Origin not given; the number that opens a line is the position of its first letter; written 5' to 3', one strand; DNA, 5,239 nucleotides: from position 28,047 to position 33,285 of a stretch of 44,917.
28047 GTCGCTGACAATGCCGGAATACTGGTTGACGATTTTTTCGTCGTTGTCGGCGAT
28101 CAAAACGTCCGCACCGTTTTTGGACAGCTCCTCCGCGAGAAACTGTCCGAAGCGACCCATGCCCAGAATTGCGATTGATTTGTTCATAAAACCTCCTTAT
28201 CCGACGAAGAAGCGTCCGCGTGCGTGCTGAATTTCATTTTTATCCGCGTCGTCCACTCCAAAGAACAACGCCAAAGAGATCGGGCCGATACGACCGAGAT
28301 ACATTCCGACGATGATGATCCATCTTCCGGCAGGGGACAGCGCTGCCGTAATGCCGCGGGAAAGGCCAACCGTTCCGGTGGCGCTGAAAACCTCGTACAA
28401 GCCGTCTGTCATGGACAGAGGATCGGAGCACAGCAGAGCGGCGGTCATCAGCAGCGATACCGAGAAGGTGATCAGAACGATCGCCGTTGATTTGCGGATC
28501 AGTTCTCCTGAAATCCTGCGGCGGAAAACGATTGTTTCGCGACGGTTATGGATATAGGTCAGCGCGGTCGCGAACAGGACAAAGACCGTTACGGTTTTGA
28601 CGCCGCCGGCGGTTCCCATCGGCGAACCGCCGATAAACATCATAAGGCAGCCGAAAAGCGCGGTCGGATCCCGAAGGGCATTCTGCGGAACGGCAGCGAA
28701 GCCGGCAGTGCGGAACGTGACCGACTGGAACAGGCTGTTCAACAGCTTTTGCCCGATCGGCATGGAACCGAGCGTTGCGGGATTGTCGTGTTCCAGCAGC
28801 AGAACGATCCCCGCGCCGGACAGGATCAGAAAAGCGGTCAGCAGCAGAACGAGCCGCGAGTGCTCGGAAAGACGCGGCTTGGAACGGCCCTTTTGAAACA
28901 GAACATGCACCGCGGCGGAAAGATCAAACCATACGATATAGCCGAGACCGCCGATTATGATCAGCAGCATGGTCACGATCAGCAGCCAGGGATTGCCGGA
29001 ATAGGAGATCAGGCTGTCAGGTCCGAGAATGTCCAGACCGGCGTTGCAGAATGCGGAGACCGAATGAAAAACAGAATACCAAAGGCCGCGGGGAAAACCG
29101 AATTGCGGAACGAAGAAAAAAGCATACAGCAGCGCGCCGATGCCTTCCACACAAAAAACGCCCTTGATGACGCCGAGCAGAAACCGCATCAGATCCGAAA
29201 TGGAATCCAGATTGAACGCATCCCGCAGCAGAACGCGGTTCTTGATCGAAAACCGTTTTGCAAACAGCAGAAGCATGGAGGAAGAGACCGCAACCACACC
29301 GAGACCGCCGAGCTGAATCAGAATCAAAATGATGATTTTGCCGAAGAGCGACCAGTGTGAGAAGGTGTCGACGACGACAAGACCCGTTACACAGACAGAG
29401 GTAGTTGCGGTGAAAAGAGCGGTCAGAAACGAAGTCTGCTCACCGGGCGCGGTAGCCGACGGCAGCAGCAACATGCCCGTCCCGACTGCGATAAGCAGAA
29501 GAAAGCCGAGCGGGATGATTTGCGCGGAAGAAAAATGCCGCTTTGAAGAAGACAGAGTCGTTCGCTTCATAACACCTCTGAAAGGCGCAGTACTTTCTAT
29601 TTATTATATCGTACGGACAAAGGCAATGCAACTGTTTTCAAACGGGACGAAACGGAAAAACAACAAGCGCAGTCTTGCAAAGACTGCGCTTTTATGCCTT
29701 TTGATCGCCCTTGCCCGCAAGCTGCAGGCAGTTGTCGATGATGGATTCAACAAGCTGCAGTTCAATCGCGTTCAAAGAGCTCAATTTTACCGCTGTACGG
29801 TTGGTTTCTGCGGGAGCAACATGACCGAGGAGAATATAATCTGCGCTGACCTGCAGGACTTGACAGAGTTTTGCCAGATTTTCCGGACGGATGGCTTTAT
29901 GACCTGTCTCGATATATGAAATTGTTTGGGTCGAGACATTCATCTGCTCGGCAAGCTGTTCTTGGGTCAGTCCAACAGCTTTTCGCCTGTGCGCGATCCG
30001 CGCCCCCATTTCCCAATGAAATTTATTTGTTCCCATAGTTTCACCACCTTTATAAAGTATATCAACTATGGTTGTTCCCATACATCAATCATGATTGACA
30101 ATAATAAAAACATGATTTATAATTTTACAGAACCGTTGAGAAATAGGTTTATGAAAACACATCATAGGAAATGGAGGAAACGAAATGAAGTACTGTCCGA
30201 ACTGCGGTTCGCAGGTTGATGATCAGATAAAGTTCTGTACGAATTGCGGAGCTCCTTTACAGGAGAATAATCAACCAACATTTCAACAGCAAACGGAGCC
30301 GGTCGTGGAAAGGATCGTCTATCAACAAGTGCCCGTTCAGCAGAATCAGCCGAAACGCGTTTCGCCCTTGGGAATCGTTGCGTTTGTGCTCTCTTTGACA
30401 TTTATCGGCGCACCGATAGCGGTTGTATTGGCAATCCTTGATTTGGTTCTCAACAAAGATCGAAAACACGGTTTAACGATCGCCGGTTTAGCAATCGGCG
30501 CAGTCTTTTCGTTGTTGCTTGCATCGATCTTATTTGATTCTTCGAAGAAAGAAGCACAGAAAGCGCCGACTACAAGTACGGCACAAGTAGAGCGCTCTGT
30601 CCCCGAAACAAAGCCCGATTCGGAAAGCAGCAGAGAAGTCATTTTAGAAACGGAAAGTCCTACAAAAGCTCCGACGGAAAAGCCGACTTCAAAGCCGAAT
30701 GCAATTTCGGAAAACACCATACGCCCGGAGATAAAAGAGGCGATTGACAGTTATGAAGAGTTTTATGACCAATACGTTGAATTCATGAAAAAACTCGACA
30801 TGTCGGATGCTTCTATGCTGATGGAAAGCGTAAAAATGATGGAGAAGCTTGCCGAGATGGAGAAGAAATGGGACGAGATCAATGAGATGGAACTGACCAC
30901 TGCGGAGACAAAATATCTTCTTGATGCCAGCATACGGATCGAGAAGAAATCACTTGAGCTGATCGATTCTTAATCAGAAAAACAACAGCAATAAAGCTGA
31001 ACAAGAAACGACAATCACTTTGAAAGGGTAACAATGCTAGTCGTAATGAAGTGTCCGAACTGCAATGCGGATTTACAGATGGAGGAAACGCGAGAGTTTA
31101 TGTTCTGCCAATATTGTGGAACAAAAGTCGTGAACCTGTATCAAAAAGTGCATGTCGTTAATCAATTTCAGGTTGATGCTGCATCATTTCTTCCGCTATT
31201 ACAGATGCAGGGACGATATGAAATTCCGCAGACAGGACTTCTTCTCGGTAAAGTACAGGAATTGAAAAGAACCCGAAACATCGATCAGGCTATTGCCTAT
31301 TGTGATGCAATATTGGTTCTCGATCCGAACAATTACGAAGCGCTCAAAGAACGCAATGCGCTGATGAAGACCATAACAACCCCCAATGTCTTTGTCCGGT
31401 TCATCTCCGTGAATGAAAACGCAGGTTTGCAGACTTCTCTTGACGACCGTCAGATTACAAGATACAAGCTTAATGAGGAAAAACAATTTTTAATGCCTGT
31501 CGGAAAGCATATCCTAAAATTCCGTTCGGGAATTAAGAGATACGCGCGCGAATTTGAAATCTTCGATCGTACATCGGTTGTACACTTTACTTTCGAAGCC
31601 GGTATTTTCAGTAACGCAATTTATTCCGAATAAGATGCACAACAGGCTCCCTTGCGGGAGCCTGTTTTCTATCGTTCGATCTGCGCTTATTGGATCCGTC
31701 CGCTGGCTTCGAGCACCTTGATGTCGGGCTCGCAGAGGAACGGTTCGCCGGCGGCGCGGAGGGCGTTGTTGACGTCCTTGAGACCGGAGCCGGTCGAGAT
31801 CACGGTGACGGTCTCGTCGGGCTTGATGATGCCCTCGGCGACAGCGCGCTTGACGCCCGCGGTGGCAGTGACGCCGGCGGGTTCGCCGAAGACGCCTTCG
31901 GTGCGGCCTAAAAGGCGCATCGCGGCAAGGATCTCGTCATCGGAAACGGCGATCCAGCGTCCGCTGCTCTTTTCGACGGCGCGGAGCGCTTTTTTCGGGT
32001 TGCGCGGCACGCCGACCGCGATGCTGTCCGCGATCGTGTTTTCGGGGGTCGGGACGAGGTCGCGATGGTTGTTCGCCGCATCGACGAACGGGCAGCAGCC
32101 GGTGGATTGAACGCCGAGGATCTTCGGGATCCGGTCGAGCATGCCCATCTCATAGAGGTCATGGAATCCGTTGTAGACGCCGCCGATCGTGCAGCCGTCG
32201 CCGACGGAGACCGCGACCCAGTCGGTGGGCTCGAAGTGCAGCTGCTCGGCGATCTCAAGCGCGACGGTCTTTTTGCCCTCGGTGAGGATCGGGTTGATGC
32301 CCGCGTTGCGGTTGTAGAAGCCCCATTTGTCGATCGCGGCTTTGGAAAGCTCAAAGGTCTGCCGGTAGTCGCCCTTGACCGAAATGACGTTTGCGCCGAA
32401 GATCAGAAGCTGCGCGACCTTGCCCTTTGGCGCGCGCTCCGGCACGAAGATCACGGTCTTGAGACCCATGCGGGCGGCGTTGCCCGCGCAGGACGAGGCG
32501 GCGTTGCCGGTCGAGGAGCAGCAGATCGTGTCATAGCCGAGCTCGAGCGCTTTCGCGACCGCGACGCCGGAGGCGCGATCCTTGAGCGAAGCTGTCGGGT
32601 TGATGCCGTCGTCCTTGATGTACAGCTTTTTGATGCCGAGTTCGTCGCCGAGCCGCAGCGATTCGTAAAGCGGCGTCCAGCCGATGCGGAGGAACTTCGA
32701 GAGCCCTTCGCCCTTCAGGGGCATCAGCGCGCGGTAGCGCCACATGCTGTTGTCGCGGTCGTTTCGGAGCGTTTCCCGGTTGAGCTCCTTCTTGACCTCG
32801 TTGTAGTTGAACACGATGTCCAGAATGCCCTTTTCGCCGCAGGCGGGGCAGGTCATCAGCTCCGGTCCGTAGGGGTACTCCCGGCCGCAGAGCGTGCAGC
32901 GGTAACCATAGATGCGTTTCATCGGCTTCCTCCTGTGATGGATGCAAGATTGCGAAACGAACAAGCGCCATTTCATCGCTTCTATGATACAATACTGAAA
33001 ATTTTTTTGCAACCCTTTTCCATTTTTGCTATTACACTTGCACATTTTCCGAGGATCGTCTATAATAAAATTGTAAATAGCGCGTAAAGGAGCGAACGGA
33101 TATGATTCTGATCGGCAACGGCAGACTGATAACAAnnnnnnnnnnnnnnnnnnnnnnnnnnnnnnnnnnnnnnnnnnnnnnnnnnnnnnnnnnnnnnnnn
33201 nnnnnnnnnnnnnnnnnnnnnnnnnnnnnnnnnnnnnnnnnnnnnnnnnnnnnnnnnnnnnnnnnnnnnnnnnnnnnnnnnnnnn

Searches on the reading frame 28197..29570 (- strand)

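Call 24: search_protein_families(library=pfam, proteins=[window:28197-29570:-], max_evalue=0.0001)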
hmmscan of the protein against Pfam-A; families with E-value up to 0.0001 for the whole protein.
window:28197-29570:- (457 aa): 1 family
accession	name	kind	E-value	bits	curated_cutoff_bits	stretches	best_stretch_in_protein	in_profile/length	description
PF02386.22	TrkH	-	6.9e-56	190.2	27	1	43-439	58-492/502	Cation transport protein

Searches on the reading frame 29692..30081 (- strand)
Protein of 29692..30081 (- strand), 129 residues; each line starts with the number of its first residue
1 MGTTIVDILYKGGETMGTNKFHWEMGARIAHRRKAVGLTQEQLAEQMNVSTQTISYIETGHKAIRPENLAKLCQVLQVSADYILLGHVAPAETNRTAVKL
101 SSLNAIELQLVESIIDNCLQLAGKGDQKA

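Call 24: search_protein_families(library=pfam, proteins=[window:29692-30081:-], max_evalue=0.0001)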
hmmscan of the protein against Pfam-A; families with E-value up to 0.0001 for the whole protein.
window:29692-30081:- (129 aa): 4 families
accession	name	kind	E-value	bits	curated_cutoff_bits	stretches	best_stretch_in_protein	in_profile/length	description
PF01381.28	HTH_3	-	5.7e-17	61.9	23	1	31-83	3-55/55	Helix-turn-helix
PF13560.12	HTH_31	-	8.8e-14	52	27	1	24-81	1-59/64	Helix-turn-helix domain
PF12844.13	HTH_19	-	5.5e-07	29.8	30.2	1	26-86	1-61/64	Helix-turn-helix domain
PF13443.12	HTH_26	-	8e-06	26.5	22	1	34-79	7-53/63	Cro/C1-type HTH DNA-binding domain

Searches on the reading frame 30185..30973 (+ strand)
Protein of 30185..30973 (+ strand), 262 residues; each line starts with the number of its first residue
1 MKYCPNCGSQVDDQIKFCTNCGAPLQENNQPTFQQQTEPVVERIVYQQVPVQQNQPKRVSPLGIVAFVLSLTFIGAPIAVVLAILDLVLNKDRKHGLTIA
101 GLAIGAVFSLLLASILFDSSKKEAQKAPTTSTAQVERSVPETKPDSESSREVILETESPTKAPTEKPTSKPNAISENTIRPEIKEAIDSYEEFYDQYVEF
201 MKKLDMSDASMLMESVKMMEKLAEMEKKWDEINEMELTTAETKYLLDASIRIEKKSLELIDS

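Call 24: search_protein_families(library=pfam, proteins=[window:30185-30973:+], max_evalue=0.0001)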
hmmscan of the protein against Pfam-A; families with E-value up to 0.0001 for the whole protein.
window:30185-30973:+ (262 aa): 7 families
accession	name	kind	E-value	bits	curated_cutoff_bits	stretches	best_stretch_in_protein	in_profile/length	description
PF20234.3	DUF6591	-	1.2e-21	78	27.1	1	142-258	107-226/228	Family of unknown function (DUF6591)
PF13240.11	Zn_Ribbon_1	-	1.4e-08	34.7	25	1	3-25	1-23/23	zinc-ribbon domain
PF13248.11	Zn_ribbon_3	-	4.8e-08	32.6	27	1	1-25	2-26/26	zinc-ribbon domain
PF24460.1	DUF7575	-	5.2e-07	29.3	28.5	1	4-25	6-27/28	Domain of unknown function (DUF7575)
PF24463.1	DUF7577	-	1.5e-05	24.9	28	1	3-26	4-27/27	Domain of unknown function (DUF7577)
PF14803.11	Zn_ribbon_Nudix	-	3.2e-05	24.2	25.6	0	2-15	1-14/34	Nudix N-terminal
PF12773.13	DZR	-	6.8e-05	23.4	27.3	0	4-26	1-23/45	Double zinc ribbon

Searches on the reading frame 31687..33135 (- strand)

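Call 24: search_protein_families(library=pfam, proteins=[window:31687-33135:-], max_evalue=0.0001)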
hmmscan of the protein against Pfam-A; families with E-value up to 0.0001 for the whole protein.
window:31687-33135:- (482 aa): 1 family
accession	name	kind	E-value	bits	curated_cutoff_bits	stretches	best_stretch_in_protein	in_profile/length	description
PF00291.31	PALP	-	1.4e-73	248.2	35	1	149-449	3-295/295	Pyridoxal-phosphate dependent enzyme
